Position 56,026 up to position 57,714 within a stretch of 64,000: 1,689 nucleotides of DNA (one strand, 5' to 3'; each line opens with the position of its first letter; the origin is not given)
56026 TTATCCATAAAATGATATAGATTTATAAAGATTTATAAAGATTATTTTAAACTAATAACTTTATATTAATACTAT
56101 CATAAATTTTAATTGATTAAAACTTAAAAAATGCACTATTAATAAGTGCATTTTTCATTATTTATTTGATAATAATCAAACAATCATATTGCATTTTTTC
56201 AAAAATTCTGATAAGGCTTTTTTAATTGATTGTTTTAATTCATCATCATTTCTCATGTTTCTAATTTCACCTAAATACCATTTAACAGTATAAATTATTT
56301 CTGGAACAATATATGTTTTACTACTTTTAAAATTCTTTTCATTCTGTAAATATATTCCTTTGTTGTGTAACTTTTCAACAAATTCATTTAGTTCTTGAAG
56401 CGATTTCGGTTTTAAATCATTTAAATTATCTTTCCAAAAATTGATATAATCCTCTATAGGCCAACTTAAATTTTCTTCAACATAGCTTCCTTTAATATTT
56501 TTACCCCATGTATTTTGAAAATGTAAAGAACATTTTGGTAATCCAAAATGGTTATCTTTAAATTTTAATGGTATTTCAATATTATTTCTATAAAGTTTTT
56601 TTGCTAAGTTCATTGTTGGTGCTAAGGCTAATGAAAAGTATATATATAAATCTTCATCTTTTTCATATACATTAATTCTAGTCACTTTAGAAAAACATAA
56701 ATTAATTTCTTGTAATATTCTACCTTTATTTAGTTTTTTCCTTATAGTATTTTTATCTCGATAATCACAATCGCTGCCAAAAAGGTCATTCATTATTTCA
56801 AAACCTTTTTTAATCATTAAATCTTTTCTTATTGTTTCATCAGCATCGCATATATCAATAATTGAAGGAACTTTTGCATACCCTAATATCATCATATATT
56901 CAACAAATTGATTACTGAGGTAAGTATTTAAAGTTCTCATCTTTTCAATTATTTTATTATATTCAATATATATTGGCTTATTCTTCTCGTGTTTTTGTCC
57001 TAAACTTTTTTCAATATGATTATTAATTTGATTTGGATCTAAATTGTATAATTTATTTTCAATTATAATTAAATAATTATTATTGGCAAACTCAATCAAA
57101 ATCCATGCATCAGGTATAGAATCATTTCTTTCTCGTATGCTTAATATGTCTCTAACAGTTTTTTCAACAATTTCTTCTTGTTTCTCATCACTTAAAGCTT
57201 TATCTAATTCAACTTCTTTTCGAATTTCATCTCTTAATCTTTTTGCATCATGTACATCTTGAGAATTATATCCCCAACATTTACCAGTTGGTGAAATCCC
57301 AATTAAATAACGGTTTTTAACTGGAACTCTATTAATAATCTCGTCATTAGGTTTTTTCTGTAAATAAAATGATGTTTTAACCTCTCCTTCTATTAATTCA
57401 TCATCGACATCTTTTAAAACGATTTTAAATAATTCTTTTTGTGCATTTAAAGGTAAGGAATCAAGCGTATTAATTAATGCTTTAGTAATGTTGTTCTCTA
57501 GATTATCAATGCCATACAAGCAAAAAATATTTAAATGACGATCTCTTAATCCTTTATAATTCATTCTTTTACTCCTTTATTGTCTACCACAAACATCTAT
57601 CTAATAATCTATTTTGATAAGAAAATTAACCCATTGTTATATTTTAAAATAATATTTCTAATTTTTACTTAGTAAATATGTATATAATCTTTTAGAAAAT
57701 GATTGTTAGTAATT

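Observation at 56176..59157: Candidate undescribed defence cassette: Mrr-like::SIR2 fusion plus a PD-(D/E)XK partner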

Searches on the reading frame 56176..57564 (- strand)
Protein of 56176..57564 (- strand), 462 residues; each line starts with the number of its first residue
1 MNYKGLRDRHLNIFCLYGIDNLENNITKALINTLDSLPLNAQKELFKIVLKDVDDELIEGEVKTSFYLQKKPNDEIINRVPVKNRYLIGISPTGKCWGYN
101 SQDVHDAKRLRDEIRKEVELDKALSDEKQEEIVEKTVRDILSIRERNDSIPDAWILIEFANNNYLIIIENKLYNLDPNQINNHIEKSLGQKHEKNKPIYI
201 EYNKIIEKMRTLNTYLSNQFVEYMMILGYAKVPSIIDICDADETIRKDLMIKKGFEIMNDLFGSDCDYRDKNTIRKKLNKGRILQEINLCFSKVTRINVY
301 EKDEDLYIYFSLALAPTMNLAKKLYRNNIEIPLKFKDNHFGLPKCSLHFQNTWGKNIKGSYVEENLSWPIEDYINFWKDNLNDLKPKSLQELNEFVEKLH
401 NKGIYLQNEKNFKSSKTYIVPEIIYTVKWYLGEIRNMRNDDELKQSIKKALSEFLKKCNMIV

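Call 3: search_protein_families(library=pfam, proteins=[window:56176-57564:-], max_evalue=1)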
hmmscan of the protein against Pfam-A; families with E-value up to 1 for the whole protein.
window:56176-57564:- (462 aa): 0 families

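Call 4: search_protein_families(library=padloc, proteins=[window:56176-57564:-], max_evalue=1)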
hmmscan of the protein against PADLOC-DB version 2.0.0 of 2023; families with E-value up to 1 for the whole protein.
window:56176-57564:- (462 aa): 1 family
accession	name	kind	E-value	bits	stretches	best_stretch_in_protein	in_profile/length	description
PDLC04078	SIR2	-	0.004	15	1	96-149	85-142/171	-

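Call 5: search_protein_families(library=ncbifam, proteins=[window:56176-57564:-], max_evalue=1)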
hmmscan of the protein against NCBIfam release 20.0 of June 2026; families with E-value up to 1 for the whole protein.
window:56176-57564:- (462 aa): 0 families

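Call 7: find_homologous_proteins(query=window:56176-57564:-)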
Query window:56176-57564:- (462 aa): 52 proteins with E <= 0.001 among 6159 candidates.
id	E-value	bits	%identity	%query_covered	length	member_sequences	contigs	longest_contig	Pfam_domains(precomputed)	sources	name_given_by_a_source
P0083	0.0e+0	1034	100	100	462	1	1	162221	-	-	-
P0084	4.3e-268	908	89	99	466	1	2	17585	-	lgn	-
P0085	1.0e-116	409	46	99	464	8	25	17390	-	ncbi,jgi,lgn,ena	-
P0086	4.2e-106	374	42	99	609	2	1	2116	-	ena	-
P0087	1.6e-100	355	44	99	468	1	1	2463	-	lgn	-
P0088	1.4e-74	270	41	96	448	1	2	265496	-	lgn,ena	-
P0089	3.7e-74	268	38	98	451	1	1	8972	-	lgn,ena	-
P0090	2.7e-71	259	39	99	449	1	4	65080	-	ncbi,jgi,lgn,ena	-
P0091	1.2e-69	253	37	98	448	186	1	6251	-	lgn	-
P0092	2.0e-69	253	38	95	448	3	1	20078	-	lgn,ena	-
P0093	5.5e-69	251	36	98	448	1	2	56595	-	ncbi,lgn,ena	-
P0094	7.2e-69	251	36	99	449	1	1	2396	-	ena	-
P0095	1.9e-68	250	36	97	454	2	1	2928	-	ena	-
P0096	1.5e-67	247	34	98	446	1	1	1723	-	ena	-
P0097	1.6e-67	246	38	93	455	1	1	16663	-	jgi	-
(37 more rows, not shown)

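Call 9: search_solved_structures(query=window:56176-57564:-, max_evalue=10)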
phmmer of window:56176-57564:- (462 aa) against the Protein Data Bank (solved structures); distinct sequences matched with E-value up to 10: 0.

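Call 18: find_encoding_contigs(protein=P0084, flank=8000, max_places=3)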
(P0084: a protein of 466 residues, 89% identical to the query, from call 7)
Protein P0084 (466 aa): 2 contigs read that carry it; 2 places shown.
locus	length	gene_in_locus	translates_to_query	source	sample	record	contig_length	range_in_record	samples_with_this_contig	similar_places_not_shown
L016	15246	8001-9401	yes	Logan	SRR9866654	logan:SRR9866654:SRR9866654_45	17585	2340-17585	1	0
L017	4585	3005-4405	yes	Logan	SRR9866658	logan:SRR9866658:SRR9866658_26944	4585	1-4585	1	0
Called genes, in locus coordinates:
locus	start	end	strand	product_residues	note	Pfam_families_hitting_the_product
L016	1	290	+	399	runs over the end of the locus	-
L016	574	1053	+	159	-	PF00665:rve (weak)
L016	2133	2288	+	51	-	-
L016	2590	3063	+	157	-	-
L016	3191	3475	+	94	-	-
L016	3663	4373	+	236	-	PF00795:CN_hydrolase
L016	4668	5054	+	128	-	-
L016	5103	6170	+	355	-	PF00293:NUDIX, PF22187:DUF6946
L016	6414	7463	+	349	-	PF02661:Fic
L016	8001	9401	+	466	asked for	-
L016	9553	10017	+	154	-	-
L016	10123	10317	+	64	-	-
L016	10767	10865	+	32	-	-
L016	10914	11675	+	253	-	PF00690:Cation_ATPase_N, PF04246:RseC_MucC (weak), PF00122:E1-E2_ATPase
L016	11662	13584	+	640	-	PF00702:Hydrolase, PF13246:Cation_ATPase, PF00689:Cation_ATPase_C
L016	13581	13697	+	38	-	-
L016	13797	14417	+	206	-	PF00005:ABC_tran, PF13555:AAA_29 (weak), PF13304:AAA_21 (faint), PF02463:SMC_N (weak)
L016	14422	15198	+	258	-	PF03649:UPF0014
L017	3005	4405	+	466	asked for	-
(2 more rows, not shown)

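Call 19: find_encoding_contigs(protein=P0085, flank=8000, max_places=4)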
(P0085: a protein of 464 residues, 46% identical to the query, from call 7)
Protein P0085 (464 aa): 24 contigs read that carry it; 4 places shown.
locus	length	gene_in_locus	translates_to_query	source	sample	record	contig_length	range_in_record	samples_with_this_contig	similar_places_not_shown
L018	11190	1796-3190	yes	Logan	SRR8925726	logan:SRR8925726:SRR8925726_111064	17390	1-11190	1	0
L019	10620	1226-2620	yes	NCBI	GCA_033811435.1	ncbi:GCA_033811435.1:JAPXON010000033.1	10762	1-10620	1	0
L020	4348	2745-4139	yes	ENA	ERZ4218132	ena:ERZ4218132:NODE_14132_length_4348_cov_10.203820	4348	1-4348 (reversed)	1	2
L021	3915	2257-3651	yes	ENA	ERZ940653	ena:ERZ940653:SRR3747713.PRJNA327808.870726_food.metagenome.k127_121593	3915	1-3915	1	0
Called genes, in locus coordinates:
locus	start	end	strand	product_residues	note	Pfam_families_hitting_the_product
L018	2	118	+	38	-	?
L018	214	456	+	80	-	-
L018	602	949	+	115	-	-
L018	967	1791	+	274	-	-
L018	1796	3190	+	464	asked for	-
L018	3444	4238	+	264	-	-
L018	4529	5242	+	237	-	PF07505:DUF5131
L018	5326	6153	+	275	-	PF00561:Abhydrolase_1, PF12146:Hydrolase_4, PF12697:Abhydrolase_6, PF20408:Abhydrolase_11 (faint)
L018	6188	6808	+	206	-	PF01209:Ubie_methyltran (weak), PF13489:Methyltransf_23, PF01728:FtsJ (weak), PF13679:Methyltransf_32 (weak), PF13649:Methyltransf_25, PF13847:Methyltransf_31, PF08241:Methyltransf_11, PF08242:Methyltransf_12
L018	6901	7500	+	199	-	PF02627:CMD (weak)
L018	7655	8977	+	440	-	-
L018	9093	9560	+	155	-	PF00210:Ferritin, PF02915:Rubrerythrin (faint)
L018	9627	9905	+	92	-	PF00583:Acetyltransf_1, PF13673:Acetyltransf_10 (weak), PF13508:Acetyltransf_7 (weak), PF14542:Acetyltransf_CG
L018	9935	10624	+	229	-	PF01177:Asp_Glu_race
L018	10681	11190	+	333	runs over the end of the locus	PF00294:PfkB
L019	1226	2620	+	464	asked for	-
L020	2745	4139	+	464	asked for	-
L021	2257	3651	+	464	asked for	-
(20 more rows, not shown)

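Call 20: find_encoding_contigs(protein=P0088, flank=8000, max_places=3)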
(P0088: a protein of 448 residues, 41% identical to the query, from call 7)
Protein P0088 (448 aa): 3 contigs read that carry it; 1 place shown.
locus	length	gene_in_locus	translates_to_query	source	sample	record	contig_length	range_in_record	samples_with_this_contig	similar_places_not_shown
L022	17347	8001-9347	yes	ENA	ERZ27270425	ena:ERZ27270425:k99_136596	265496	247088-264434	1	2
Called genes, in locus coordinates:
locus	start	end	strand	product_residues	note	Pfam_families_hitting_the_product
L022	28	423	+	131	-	PF13443:HTH_26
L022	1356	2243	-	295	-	PF01609:DDE_Tnp_1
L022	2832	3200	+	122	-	PF12686:DUF3800 (weak)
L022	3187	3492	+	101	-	-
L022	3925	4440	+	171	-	-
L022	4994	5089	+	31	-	-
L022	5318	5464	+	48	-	-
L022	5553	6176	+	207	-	-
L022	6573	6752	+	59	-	-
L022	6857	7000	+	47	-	-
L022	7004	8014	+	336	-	PF13280:WYL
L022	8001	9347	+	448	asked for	-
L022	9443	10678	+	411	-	PF00004:AAA, PF01434:Peptidase_M41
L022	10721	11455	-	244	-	-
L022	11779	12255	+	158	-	-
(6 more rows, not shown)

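Call 21: find_related_loci(query=A2, collection=metagenome_contigs, flank=8000)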
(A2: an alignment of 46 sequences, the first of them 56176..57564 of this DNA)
Query A2 (462 aa) in metagenome_contigs; peptide patterns used: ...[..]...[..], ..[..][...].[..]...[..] (x = any residue, [..] = any of these).
285 stretches matched a pattern; 43 encode a relative of the query (tblastn E <= 1e-3); 43 distinct loci.
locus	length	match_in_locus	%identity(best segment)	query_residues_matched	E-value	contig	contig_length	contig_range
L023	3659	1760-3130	46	1-459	6e-130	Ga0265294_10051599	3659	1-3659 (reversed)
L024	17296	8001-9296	41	1-445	5e-81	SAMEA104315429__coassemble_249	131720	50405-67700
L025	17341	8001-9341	39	1-457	1e-79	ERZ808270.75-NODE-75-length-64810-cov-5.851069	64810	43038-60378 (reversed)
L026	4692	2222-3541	36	2-453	3e-77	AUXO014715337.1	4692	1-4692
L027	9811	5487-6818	37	1-454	1e-76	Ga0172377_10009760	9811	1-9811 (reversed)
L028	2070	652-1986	36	1-458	5e-80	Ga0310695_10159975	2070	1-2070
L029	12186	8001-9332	36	1-454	2e-76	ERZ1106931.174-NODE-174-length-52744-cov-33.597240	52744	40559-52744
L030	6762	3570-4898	38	1-453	2e-71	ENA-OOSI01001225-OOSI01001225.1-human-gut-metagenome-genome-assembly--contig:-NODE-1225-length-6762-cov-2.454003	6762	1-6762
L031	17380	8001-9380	35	1-454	7e-70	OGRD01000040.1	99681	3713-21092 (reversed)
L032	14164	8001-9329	34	3-461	2e-69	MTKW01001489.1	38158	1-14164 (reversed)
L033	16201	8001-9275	39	1-437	2e-65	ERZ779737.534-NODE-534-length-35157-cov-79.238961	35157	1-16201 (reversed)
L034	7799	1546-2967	34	1-454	1e-64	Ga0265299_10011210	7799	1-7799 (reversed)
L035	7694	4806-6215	33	2-454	5e-54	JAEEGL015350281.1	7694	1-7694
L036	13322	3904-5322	30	4-451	3e-47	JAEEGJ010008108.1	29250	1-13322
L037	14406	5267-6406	33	8-404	4e-46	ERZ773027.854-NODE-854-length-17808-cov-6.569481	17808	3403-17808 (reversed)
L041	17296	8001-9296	28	7-443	8e-45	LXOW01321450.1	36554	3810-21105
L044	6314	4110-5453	30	4-454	2e-42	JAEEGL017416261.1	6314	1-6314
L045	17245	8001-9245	30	8-429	7e-42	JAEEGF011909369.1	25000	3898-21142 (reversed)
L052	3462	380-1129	37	8-240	2e-25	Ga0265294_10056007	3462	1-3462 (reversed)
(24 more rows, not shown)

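Call 23: find_related_loci(query=A2, collection=viral_contigs, flank=8000)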
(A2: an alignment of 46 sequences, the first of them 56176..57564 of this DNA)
Query A2 (462 aa) in viral_contigs; peptide patterns used: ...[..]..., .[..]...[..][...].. (x = any residue, [..] = any of these).
158 stretches matched a pattern, but none encodes a relative of the query by tblastn (E <= 1e-3).

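Call 27: predict_structure(alignment_id=A2)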
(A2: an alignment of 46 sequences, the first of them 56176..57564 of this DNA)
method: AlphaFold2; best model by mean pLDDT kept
length: 462 residues; sequences in the alignment: 46
mean_pLDDT: 88.9   pTM: 0.82
mean pLDDT of the five models: 88.9, 88.4, 88.0, 85.1, 84.1
residues with pLDDT >= 90: 307; 70-90: 132; 50-70: 22; < 50: 1
segments of 3 or more residues with pLDDT < 50: none
pLDDT, mean of each block of 10 residues (from residue 1): 75 80 86 92 82 64 89 92 93 93 91 93 92 94 70 90 91 93 91 90 93 92 92 89 89 95 92 94 94 80 87 95 86 93 92 87 80 93 94 92 83 84 96 94 96 93 82
secondary structure, 60 per line:
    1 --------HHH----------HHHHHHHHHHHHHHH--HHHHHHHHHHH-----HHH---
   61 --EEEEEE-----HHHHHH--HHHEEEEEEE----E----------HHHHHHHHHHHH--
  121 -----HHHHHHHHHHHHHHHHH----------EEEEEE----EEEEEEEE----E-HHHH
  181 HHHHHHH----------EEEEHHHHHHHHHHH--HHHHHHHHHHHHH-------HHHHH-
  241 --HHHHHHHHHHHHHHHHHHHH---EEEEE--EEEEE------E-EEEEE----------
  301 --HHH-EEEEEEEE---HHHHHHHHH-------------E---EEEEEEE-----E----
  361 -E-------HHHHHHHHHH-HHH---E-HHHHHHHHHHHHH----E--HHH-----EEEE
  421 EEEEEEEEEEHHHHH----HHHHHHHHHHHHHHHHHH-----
elements in order: H22-36 H39-49 E63-68 H74-79 E85-91 H107-118 H126-142 E153-158 E163-170 H177-187 E198-201 H202-212 H215-227 H235-239 H243-262 E266-270 E273-277 E286-290 E307-314 H318-326 E344-350 H370-379 H389-401 E417-430 H431-435 H440-457

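Call 32: fold_search(model_id=the predicted structure, library=pdb)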
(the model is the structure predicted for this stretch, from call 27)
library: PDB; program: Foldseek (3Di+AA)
matches with E <= 10: 141; with E <= 0.001: 0
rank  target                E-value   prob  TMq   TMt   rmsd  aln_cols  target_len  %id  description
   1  3c66_A                6.4e-02  0.06  0.13  0.11  26.5       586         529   10  Yeast poly(A) polymerase in complex with Fip1 residues 80-105 (released 2008-05-20)
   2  4fzb_A                8.9e-02  0.14  0.09  0.16  14.5       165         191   16  Structure of thymidylate synthase ThyX complexed to a new inhibitor (released 2013-05-22)
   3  2o1p_B                9.4e-02  0.05  0.12  0.11  26.1       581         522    9  Structure of yeast Poly(A) Polymerase in a somewhat closed state (released 2007-01-23)
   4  2o1p_A                3.2e-01  0.03  0.11  0.10  26.8       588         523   10  Structure of yeast Poly(A) Polymerase in a somewhat closed state (released 2007-01-23)
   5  8qa6_A                4.9e-01  0.04  0.07  0.06  13.8       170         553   13  MTHFR + SAM inhibited state (released 2023-11-08)
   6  9au3                  8.1e-01  0.03  0.06  0.07  10.8        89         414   16  Crystal structure of GenB2 in complex with G418 (released 2024-09-11)
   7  4w7p_B                8.6e-01  0.04  0.08  0.09  15.6       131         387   11  Crystal Structure of ROCK 1 bound to YB-15-QD37 (released 2014-10-15)
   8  7q72_B                9.1e-01  0.01  0.09  0.08  24.7       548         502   10  Structure of Pla1 in complex with Red1 (released 2022-12-07)
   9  9noc_g                9.6e-01  0.02  0.07  0.06  24.9       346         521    9  CCT G beta 5 S123L complex state 3 (released 2026-04-01)
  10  9aue                  1.0e+00  0.05  0.07  0.07  11.0        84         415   19  Crystal structure of the holo form of GenB2 in complex with PMP (released 2024-09-11)
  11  6ks6_h                1.0e+00  0.02  0.10  0.09  25.4       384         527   10  TRiC at 0.2 mM ADP-AlFx, Conformation 1, 0.2-C1 (released 2019-09-18)
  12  5w0b_C                1.1e+00  0.01  0.07  0.09  19.2       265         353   10  Structure of human TUT7 catalytic module (CM) (released 2017-06-28)
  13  4lt6_A                1.1e+00  0.01  0.09  0.09  25.6       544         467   11  Crystal Structure of human poly(A) polymerase gamma (released 2013-10-09)
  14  7avw_A                1.1e+00  0.07  0.11  0.21  18.5       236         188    7  X-RAY CRYSTAL STRUCTURE OF THE CsPYL1-iSB07-HAB1 TERNARY COMPLEX (released 2023-01-18)
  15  7q74_A                1.2e+00  0.01  0.09  0.09  26.3       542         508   11  Structure of Pla1 apo, with a C-terminal deletion (released 2022-12-07)
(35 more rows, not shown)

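Call 33: search_protein_families(library=pfam, proteins=[L018:967-1788:+], max_evalue=0.01)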
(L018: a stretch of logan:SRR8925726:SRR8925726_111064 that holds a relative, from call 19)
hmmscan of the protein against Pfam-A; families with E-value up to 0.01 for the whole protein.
L018:967-1788:+ (274 aa): 0 families

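Call 34: search_solved_structures(query=A2, max_evalue=10, show_alignments=3)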
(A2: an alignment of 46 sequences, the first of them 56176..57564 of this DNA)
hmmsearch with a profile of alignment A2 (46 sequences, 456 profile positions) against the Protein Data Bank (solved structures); distinct sequences matched with E-value up to 10: 2.
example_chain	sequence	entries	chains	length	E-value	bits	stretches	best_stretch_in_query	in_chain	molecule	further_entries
1pv9_A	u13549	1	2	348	0.26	13.4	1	193-258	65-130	Xaa-Pro dipeptidase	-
2bl8_A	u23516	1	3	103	1.1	11.4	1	164-212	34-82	ENTEROCINE A IMMUNITY PROTEIN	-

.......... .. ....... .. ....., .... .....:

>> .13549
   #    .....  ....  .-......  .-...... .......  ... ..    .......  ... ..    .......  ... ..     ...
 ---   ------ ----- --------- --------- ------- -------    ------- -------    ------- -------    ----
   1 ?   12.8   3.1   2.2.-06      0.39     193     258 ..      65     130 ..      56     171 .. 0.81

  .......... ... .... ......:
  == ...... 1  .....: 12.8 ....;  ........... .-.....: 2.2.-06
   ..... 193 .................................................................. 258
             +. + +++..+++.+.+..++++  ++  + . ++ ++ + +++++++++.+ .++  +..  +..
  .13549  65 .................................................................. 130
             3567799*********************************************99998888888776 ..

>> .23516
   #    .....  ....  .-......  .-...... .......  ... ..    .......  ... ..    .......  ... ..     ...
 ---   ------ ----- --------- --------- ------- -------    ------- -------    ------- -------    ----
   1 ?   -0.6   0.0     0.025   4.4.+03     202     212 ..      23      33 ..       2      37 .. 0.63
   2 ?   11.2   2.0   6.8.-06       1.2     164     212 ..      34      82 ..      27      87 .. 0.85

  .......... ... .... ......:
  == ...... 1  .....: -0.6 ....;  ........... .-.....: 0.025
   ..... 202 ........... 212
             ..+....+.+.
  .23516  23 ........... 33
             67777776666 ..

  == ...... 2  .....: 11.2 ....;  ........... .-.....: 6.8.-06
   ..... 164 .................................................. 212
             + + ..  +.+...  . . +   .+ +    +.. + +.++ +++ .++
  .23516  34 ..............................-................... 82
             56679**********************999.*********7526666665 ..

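Call 35: search_protein_families(library=pfam, alignment_id=A2, max_evalue=1)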
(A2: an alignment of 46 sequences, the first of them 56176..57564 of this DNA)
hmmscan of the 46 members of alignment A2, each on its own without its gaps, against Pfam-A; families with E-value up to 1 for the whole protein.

A. member 1, window:56176-57564:- (462 aa): 0 families

B. families by the number of members that match (of 46 scanned): 39 families (the first 25 are shown)
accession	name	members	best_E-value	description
PF20612.3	SHOCT_2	7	4.4e-05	SHOCT domain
PF21445.3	ADDB_N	7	0.0039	ADDB, N-terminal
PF14567.11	SUKH_5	2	0.0032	SMI1-KNR4 cell-wall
PF19165.5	DUF5847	1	0.00019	Family of unknown function (DUF5847)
PF12725.13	DUF3810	1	0.0042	Protein of unknown function (DUF3810)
PF03357.26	Snf7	1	0.0075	Snf7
PF08587.17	UBA_2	1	0.0098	Ubiquitin associated domain (UBA)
PF22488.1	Class_2_docking_dom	1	0.011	Class 2 C-terminal docking domain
PF21693.2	SWT1_3rd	1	0.012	Transcriptional protein SWT1, C-terminal domain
PF13118.11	DUF3972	1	0.014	Protein of unknown function (DUF3972)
PF22156.1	Thiaminase_I-like_N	1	0.022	Thiaminase I-like, N-terminal domain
PF14203.11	TTRAP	1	0.027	Putative transposon-transfer assisting protein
PF19977.5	xRRM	1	0.033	xRRM domain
PF19272.4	ASMase_C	1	0.04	Acid sphingomyelin phosphodiesterase C-terminal region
PF15447.11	NTS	1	0.047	N-terminal segments of PfEMP1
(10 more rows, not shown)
